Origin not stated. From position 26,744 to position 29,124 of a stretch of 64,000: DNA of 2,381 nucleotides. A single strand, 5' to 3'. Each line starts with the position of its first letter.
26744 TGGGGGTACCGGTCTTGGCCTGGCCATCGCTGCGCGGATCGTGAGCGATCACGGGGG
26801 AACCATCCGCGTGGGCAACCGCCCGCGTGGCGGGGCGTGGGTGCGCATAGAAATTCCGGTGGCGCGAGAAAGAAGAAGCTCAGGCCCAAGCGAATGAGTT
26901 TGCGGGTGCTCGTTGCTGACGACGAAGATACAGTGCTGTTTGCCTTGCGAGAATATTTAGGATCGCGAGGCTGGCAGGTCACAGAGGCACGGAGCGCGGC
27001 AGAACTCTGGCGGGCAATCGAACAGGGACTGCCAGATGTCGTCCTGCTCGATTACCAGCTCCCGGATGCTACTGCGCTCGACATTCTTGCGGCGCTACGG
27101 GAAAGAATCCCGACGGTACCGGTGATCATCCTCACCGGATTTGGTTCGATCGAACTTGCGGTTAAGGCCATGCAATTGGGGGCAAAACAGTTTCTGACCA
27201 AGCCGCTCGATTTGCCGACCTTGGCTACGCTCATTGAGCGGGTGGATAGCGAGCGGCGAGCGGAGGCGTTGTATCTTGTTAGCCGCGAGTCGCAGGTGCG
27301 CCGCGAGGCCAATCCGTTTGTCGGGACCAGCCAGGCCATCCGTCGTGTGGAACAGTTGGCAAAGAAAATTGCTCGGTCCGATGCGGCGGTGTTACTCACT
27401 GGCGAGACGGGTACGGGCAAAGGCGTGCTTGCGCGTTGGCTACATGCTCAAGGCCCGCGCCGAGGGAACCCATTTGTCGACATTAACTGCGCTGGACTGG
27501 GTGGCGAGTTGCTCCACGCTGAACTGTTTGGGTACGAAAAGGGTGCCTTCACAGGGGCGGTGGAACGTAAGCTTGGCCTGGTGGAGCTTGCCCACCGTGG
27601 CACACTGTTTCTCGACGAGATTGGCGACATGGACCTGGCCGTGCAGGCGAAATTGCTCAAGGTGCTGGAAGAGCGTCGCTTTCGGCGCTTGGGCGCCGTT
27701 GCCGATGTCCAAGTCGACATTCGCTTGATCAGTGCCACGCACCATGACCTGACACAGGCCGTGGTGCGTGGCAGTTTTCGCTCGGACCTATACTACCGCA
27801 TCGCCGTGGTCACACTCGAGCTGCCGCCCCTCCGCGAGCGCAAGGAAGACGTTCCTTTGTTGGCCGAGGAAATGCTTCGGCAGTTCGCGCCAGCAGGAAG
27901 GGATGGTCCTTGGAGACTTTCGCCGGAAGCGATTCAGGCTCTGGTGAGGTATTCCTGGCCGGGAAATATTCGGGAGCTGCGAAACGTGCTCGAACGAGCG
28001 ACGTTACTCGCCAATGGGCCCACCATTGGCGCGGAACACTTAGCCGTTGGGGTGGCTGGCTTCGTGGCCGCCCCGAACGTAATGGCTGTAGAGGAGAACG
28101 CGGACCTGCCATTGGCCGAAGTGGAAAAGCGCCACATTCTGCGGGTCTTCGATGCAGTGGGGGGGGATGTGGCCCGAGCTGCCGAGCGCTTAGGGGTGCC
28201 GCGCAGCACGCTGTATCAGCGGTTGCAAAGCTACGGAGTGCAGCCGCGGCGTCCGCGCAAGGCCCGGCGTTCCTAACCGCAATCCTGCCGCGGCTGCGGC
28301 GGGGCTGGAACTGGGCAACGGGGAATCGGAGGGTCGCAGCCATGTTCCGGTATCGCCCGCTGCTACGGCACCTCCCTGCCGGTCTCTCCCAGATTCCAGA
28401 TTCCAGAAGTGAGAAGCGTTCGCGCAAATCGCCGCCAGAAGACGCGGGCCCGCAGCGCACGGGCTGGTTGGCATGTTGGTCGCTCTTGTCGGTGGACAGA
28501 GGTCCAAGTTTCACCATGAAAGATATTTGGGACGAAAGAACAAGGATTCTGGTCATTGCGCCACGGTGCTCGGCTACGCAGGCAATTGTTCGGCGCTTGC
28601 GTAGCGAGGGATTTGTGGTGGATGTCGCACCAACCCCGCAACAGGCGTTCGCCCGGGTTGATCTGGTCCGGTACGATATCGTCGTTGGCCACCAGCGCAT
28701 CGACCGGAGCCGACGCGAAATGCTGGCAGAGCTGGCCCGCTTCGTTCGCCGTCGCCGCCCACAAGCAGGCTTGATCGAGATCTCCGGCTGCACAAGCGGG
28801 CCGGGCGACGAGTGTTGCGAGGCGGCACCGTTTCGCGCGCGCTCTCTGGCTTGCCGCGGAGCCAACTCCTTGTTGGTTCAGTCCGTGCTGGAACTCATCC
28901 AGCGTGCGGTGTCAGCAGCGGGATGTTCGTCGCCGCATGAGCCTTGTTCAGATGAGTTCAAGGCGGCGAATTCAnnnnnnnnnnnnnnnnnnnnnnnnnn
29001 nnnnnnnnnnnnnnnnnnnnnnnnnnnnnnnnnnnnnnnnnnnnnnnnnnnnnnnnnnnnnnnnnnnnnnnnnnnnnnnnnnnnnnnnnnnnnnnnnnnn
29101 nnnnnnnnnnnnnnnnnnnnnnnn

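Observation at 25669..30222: Five-gene signalling operon: HK - sigma54 EBP - pseudo-receiver - receiver - HK, preceded by an AT palindrome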

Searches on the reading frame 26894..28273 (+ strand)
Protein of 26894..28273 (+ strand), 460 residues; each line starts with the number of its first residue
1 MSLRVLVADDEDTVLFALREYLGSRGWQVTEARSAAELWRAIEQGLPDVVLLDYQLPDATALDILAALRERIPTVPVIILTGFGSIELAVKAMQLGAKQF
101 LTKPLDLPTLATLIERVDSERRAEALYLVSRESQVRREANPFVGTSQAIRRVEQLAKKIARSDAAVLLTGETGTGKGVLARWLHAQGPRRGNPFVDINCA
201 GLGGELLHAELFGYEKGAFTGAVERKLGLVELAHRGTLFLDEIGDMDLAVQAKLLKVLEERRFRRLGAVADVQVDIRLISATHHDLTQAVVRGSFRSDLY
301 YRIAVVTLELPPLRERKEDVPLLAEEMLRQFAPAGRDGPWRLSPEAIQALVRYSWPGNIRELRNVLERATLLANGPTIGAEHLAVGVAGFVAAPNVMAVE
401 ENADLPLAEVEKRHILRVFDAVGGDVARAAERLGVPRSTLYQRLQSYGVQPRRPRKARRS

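Call 7: search_protein_families(library=pfam, proteins=[window:26894-28273:+], max_evalue=0.01)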
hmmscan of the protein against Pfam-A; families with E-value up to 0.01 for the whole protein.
window:26894-28273:+ (460 aa): 19 families
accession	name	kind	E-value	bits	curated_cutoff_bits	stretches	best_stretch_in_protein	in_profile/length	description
PF00158.32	Sigma54_activat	-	1.1e-64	217.6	20.2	1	143-308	2-167/168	Sigma-54 interaction domain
PF00072.30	Response_reg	-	3.9e-25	88.6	30.2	1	5-114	1-110/111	Response regulator receiver domain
PF25601.1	AAA_lid_14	-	3.5e-24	84.9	27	1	314-384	1-71/87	AAA+ ATPase lid domain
PF14532.12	Sigma54_activ_2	-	9e-21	75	25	1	143-313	1-138/138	Sigma-54 interaction domain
PF02954.25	HTH_8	-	1.9e-11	43.9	22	1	407-447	2-42/42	Bacterial regulatory protein, Fis family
PF01078.27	Mg_chelatase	-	5.3e-06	26.4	20.3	1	221-263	93-135/207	Magnesium chelatase, subunit ChlI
PF13556.12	HTH_30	-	9.6e-06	25.7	27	1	414-445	3-34/59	PucR C-terminal helix-turn-helix domain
PF13384.12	HTH_23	-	2.1e-05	24.6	24.6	1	408-447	3-41/50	Homeodomain-like domain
PF07728.20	AAA_5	-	5.2e-05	23.7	22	0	224-282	65-121/139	AAA domain (dynein-related subfamily)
PF13191.12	AAA_16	-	0.00011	23.2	32.6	1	141-202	1-63/167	AAA ATPase domain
PF00004.35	AAA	-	0.00056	20.8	21.2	1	166-293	1-121/131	ATPase family associated with various cellular activities (AAA)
PF20720.3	nSTAND3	-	0.00067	19.8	27.2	0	155-186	9-40/155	Novel STAND NTPase 3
PF13401.12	AAA_22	-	0.00071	20.3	27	1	162-205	4-49/130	AAA domain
PF20432.4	Xre-like-HTH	-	0.00075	20.2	25.8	1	410-445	10-43/63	Antitoxin Xre-like helix-turn-helix domain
PF01695.23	IstB_IS21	-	0.0031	17.5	24.1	1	149-261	77-182/238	IstB-like ATP binding protein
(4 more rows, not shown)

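Call 61: search_protein_families(library=ncbifam, proteins=[window:26894-28273:+], max_evalue=0.001)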
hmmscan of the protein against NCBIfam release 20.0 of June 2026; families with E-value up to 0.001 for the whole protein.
window:26894-28273:+ (460 aa): 109 families (the best 25 are shown)
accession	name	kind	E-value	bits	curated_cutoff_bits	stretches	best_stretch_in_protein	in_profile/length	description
NF008469.0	PRK11361.1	equivalog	1.5e-113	380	714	1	4-451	6-458/461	acetoacetate metabolism transcriptional regulator AtoC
TIGR01818.1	ntrC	equivalog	3.8e-111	372.1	558.6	1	5-388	1-382/463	nitrogen regulation protein NR(I)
TIGR02915.1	PEP_resp_reg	equivalog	2.3e-110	369.5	502.6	1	6-449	2-444/445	PEP-CTERM-box response regulator transcription factor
NF041946.1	LuxO_transreg_Vib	equivalog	2.4e-103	346.4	800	1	11-447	5-460/463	quorum-sensing sigma-54 dependent transcriptional regulator LuxO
NF007689.0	PRK10365.1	equivalog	9.2e-100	334.5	760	1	4-444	7-439/441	sigma-54-dependent response regulator transcription factor ZraR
NF011695.0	PRK15115.1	equivalog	3.5e-99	332.5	763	1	4-446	8-435/445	two-component system response regulator GlrR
NF051870.1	NAssimRespRegNtrX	equivalog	1.1e-98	331.1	600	1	4-449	3-452/452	nitrogen assimilation response regulator NtrX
NF041552.1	TF_PrdR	equivalog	5e-98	328.9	795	1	135-448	262-577/577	sigma-54 dependent transcriptional regulator PrdR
TIGR01817.1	nifA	equivalog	3.5e-95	319.8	528.85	1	128-385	184-440/534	nif-specific transcriptional activator NifA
NF050807.1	TransRegFlbDCaul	equivalog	7e-94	315.2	750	1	24-448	22-439/454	sigma-54-dependent transcriptional regulator FlbD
NF008176.1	PRK10923.1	equivalog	1.7e-91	307.2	620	1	5-378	6-376/469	nitrogen regulation protein NR(I)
NF038308.1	RNA_repair_RtcR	equivalog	6e-91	305.9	650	1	86-448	123-517/530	RNA repair transcriptional activator RtcR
NF049963.1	RespRegFlgRCampy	domain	2.6e-90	303.3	750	1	26-447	25-427/429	fla regulon two-component system response regulator FlgR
TIGR02329.1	propionate_PrpR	equivalog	5.3e-86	289.3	499.2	1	120-445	191-525/526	propionate catabolism operon regulatory protein PrpR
NF011953.0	PRK15424.1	equivalog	7.8e-84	282.2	703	1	121-446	200-533/538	propionate catabolism operon regulatory protein PrpR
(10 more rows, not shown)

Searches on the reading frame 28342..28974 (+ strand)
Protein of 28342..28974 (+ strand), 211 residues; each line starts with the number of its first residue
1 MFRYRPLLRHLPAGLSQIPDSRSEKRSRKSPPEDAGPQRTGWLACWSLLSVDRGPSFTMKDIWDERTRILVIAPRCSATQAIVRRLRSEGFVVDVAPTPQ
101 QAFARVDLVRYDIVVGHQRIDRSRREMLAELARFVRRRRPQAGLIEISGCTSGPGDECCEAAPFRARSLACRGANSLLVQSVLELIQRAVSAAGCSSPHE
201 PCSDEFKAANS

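Call 7: search_protein_families(library=pfam, proteins=[window:28342-28974:+], max_evalue=0.01)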
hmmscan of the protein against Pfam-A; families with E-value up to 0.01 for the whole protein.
window:28342-28974:+ (211 aa): 0 families

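Call 11: find_homologous_proteins(query=window:28342-28974:+, max_evalue=0.001)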
Query window:28342-28974:+ (211 aa): 1 proteins with E <= 0.001 among 1158 candidates.
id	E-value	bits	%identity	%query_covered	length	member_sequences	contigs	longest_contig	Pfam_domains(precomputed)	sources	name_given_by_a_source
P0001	3.2e-93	329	100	73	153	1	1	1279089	-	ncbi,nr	ncbi:MAG: hypothetical protein N3C12_07740 [Candidatus Binatia bacterium]|nr:hypothetical protein [C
